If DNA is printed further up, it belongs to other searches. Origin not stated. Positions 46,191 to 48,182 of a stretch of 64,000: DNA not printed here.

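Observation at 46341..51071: Carbamoyltransferase + two GT4 + PIG-L/LmbE deacetylase cassette: candidate novel carbamoylated amino-glycoside/glycoconjugate pathway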

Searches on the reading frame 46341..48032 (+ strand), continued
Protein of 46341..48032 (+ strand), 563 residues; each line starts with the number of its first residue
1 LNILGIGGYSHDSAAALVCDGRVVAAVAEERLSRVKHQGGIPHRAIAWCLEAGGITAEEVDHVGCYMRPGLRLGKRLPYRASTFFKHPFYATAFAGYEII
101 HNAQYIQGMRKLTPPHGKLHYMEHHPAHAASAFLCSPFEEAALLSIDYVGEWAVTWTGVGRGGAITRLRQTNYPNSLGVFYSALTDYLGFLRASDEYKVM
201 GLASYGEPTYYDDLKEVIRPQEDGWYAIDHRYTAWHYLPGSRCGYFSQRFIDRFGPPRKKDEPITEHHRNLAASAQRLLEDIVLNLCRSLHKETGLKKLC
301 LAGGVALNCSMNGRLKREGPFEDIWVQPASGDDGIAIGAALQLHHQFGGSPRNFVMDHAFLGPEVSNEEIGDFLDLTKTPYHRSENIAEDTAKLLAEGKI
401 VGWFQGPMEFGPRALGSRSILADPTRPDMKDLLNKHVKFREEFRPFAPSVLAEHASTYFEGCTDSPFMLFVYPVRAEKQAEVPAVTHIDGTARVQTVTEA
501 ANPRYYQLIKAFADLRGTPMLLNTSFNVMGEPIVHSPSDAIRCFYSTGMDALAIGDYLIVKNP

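Call 25: find_encoding_contigs(protein=P0044, flank=10000, max_places=2)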
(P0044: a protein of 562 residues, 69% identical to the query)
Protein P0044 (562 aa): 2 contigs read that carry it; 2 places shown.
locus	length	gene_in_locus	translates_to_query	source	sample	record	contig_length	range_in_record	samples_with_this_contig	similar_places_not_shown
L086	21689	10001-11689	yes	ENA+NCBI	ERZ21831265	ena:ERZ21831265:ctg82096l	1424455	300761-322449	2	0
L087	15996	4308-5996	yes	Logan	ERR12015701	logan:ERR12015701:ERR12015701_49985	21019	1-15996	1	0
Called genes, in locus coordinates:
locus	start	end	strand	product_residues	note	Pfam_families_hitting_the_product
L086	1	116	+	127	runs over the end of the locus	PF21349:RUBY_RBDX (faint)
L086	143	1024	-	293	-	PF01522:Polysacc_deac_1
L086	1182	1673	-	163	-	PF02075:RuvC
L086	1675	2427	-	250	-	PF20772:TACO1_YebC_N, PF01709:Transcrip_reg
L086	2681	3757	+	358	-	PF13231:PMT_2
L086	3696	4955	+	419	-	-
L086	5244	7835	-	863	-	PF13231:PMT_2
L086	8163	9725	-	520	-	PF13372:Alginate_exp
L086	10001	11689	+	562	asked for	PF02543:Carbam_trans_N, PF16861:Carbam_trans_C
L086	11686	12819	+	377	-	PF13439:Glyco_transf_4, PF13579:Glyco_trans_4_4, PF20706:GT4-conflict, PF00534:Glycos_transf_1, PF13692:Glyco_trans_1_4, PF13524:Glyco_trans_1_2 (weak)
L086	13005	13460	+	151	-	PF01797:Y1_Tnp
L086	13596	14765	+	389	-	PF13439:Glyco_transf_4, PF13477:Glyco_trans_4_2, PF13579:Glyco_trans_4_4, PF00534:Glycos_transf_1, PF13692:Glyco_trans_1_4, PF13524:Glyco_trans_1_2 (faint)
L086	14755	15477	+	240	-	PF02585:PIG-L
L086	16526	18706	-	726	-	PF00474:SSF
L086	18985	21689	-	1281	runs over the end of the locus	PF07495:Y_Y_Y (faint), PF19077:Big_13 (faint), PF16184:Cadherin_3, PF17803:Cadherin_4, PF13620:CarboxypepD_reg (faint), PF16184:Cadherin_3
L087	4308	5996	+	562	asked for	PF02543:Carbam_trans_N, PF16861:Carbam_trans_C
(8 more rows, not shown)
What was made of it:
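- An IS200 insertion is tolerated between the GTs (call 25).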

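Call 35: search_protein_families(library=pfam, proteins=[L084:9683-10003:+], max_evalue=0.0001)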
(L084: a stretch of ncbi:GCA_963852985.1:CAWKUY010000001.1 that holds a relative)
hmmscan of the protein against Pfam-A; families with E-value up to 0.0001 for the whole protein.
L084:9683-10003:+ (106 aa): 0 families

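Call 57: search_protein_families(library=padloc, proteins=[window:46341-48032:+], max_evalue=0.001)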
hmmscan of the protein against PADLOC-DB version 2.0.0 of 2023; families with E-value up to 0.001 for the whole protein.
window:46341-48032:+ (563 aa): 0 families

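Call 58: search_solved_structures(query=window:46341-48032:+, max_evalue=1e-90, show_alignments=1)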
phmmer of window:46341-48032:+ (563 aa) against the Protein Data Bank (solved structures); distinct sequences matched with E-value up to 1e-90: 12.
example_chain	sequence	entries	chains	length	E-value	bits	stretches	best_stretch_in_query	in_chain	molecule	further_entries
9s2t_A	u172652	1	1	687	1.1e-101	344.4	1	9-560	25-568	Decarbamoylnovobiocin carbamoyltransferase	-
7vzq_A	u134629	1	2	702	2.1e-99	336.9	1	9-559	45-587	GdmN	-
7vyj_A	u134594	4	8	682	8.6e-99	334.9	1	9-559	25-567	GdmN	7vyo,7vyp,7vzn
7vx0_A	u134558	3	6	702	9.4e-99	334.7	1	9-559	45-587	GdmN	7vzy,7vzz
7vzu_A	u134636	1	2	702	1.8e-98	333.8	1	9-559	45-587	GdmN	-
7xb6_A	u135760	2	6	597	2.7e-97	329.9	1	10-561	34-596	Carbamoyltransferase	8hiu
3ven_A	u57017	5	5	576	2.2e-92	313.7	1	1-562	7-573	O-carbamoyltransferase TobZ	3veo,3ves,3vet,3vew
3ver_A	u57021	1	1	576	6.6e-92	312.1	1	1-562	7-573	O-carbamoyltransferase TobZ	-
3vf4_A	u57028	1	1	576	1.6e-91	310.8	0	1-562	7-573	O-carbamoyltransferase TobZ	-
3vf2_A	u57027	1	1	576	2.3e-91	310.3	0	1-562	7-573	O-carbamoyltransferase TobZ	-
3vex_A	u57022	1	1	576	2.4e-91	310.3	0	1-562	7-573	O-carbamoyltransferase TobZ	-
3vez_A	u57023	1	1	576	4.7e-91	309.3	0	1-562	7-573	O-carbamoyltransferase TobZ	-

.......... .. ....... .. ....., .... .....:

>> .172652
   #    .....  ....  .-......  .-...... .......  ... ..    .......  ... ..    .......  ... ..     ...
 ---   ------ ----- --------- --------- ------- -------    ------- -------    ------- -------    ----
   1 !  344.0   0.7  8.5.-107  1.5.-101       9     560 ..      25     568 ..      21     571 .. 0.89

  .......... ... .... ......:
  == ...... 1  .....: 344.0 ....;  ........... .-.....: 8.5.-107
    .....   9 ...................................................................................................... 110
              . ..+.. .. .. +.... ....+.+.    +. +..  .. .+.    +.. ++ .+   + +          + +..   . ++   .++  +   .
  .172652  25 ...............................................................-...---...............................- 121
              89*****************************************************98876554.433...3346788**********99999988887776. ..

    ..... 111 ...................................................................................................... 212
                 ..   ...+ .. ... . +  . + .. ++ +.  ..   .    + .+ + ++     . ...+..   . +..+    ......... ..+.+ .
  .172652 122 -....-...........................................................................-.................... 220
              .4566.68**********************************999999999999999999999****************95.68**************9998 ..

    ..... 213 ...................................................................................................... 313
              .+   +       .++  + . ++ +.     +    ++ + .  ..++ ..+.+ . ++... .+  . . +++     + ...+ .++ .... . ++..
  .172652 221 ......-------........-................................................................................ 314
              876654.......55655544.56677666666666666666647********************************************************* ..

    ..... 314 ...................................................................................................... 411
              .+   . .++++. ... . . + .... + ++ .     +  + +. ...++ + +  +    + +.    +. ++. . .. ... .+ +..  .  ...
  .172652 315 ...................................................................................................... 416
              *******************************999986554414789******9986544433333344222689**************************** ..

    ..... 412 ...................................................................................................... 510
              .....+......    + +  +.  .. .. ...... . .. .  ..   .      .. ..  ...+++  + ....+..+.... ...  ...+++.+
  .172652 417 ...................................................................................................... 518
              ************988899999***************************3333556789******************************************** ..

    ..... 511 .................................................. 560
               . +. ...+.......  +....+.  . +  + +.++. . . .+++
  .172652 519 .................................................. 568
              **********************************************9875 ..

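Call 94: search_dna_similar(query=window:46341-48032:+, collection=plasmids, mode=protein, max_rows=25, max_evalue=1e-30, rows=spread)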
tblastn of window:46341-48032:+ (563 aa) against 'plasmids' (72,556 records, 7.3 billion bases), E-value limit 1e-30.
Records with a match: 426; places in all: 701; records where one place covers at least 80% of the query: 348.
Best place of each record, by identity: <60% 426.
By first word of the organism name: Ralstonia 133; Burkholderia 47; Sinorhizobium 40; Streptomyces 40; Rhizobium 33; Bacillus 19; Deinococcus 15; Bradyrhizobium 13; Ensifer 8; Paraburkholderia 6; and 44 more.
By predicted mobility (MOB-suite, as given by PLSDB): non-mobilizable 191; mobilizable 149; conjugative 86.
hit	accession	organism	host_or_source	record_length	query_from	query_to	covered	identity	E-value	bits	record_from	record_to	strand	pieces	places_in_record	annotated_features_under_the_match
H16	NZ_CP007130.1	Gemmatirosa kalamazoonensis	-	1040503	3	561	99%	47.7%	2e-147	476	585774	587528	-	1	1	record has no annotation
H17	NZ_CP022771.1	Ralstonia solanacearum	Solanum tuberosum,single cell,Potato ...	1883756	3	562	99%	44.0%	3e-125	412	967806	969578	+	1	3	none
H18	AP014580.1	Burkholderia sp. RPE67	Riptortus pedestris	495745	1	561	100%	43.5%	2e-143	465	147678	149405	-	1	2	carbamoyltransferase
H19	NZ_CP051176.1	Ralstonia solanacearum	Whole organism,tomato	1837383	3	562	99%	43.3%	1e-123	408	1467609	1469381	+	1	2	none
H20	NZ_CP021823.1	Sinorhizobium meliloti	Medicago truncatula,Single Cell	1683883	1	562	100%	43.0%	2e-127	419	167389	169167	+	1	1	none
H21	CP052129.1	Ralstonia solanacearum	tomato,cell culture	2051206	3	562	99%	43.1%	8e-124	408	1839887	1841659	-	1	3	carbamoyltransferase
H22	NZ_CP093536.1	Ralstonia pseudosolanacearum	cell culture,pepper stem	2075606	3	562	99%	43.1%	8e-124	408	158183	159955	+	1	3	none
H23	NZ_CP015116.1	Ralstonia pseudosolanacearum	eggplant,true culture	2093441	3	562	99%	43.1%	4e-123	406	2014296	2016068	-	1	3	none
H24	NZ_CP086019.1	Ralstonia sp. RS642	sunflower,cell culture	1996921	3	562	99%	43.0%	1e-123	408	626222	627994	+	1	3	none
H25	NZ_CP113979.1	Ralstonia pseudosolanacearum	Cucurbita maxima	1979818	3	562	99%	43.0%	1e-123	407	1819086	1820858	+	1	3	none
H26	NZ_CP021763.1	Ralstonia pseudosolanacearum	Solanum lycopersicum,Tomato with ...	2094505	3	562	99%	42.8%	1e-122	405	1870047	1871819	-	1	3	none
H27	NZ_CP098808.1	Ensifer adhaerens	whole organism,soil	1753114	1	561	100%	42.3%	8e-126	414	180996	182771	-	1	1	none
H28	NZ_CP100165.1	Burkholderia glumae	cell culture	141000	12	558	97%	41.9%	4e-101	342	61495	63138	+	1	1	carbamoyltransferase C-terminal domain-containing protein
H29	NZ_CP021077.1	Burkholderia glumae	Oryza sativa,Cell culture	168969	12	558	97%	41.9%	4e-101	342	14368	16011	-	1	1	carbamoyltransferase C-terminal domain-containing protein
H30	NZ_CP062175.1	Mycetohabitans rhizoxinica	Rhizopus microsporus,bacterial culture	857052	1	556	99%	40.8%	2e-113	378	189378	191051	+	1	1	carbamoyltransferase C-terminal domain-containing protein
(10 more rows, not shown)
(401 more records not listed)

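Call 95: get_annotated_region(hit=H21, flank=7000)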
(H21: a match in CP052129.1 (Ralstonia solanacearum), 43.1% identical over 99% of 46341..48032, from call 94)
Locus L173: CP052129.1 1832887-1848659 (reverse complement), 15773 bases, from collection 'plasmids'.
description: Ralstonia solanacearum strain FJAT1303.F1 plasmid Plas1, complete sequence
organism: Ralstonia solanacearum (NCBI taxid 305)
taxonomy: Bacteria; Pseudomonadota; Betaproteobacteria; Burkholderiales; Burkholderiaceae; Ralstonia; Ralstonia solanacearum
host: -; source: tomato,cell culture; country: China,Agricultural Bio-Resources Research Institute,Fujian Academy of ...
typing (MOB-suite, as given by PLSDB): mobilizable; relaxase MOBP
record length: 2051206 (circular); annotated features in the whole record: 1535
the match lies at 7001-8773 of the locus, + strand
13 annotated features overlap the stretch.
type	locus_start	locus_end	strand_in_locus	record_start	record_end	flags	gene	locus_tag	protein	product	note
CDS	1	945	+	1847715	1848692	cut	-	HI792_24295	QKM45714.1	spore coat U domain-containing protein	-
CDS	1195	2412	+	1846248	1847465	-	-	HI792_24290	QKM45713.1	potassium transporter Kef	-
CDS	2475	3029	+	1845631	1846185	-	-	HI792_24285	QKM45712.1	NAD(P)H-dependent oxidoreductase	-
CDS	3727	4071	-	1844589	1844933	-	-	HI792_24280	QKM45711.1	hypothetical protein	-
CDS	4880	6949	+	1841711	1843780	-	-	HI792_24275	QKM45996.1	iron-containing redox enzyme family protein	-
CDS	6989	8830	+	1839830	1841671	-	-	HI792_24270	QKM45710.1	carbamoyltransferase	-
CDS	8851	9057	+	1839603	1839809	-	-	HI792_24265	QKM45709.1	hypothetical protein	-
CDS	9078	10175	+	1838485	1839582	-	-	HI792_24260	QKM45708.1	SGNH/GDSL hydrolase family protein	-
CDS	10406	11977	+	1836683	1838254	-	-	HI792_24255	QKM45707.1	carbamoyltransferase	-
CDS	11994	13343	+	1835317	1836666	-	-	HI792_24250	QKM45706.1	ATP-grasp domain-containing protein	-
CDS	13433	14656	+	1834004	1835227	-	-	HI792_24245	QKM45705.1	MFS transporter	-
CDS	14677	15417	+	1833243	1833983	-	-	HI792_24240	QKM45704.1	alpha/beta hydrolase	-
CDS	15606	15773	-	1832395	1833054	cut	-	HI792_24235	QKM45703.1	DUF2894 domain-containing protein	-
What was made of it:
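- CT relatives of similar distance also occur in small-molecule clusters, for example in Ralstonia (call 95). Some 43% CT relatives sit in small-molecule clusters (call 95).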

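Call 96: get_annotated_region(hit=H18, flank=7000)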
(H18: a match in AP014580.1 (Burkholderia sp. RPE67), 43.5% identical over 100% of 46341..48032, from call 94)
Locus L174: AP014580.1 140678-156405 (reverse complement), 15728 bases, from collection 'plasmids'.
description: Burkholderia sp. RPE67 plasmid p2 DNA, complete genome
organism: Burkholderia sp. RPE67 (NCBI taxid 758796)
taxonomy: Bacteria; Pseudomonadota; Betaproteobacteria; Burkholderiales; Burkholderiaceae; Burkholderia; Burkholderia sp. RPE67
host: -; source: Riptortus pedestris; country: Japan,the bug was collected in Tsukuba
typing (MOB-suite, as given by PLSDB): mobilizable; relaxase MOBP,MOBP
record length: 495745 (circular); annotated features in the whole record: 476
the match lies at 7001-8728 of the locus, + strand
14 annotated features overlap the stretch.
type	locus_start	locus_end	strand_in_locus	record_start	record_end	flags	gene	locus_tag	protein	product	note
CDS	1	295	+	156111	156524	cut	-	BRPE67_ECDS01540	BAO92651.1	uncharacterized protein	-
CDS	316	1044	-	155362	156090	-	-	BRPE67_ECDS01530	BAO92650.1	hypothetical protein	-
CDS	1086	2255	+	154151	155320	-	-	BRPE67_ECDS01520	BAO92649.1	alcohol dehydrogenase GroES domain protein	-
CDS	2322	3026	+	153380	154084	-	-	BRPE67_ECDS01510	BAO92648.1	uncharacterized protein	-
CDS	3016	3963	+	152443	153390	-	-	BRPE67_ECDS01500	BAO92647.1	family 2 glycosyl transferase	-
CDS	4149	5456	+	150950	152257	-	-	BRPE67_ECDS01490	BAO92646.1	group 1 glycosyl transferase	-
CDS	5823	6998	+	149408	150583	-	-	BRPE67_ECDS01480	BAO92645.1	glycosyl transferase family protein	-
CDS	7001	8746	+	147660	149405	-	-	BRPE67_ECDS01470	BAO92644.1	carbamoyltransferase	-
CDS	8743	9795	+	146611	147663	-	-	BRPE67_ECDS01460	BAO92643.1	family 2 glycosyl transferase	-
CDS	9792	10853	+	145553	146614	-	-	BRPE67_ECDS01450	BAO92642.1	glycosyl transferase family 9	-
CDS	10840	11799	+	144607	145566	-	-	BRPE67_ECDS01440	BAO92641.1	glycosyl transferase group 1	-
CDS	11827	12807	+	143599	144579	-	-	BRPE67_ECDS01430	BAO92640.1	NAD-dependent epimerase/dehydratase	-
CDS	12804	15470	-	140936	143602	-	-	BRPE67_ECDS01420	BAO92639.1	response regulator receiver protein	-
CDS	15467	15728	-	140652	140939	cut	-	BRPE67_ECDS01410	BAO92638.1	uncharacterized protein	-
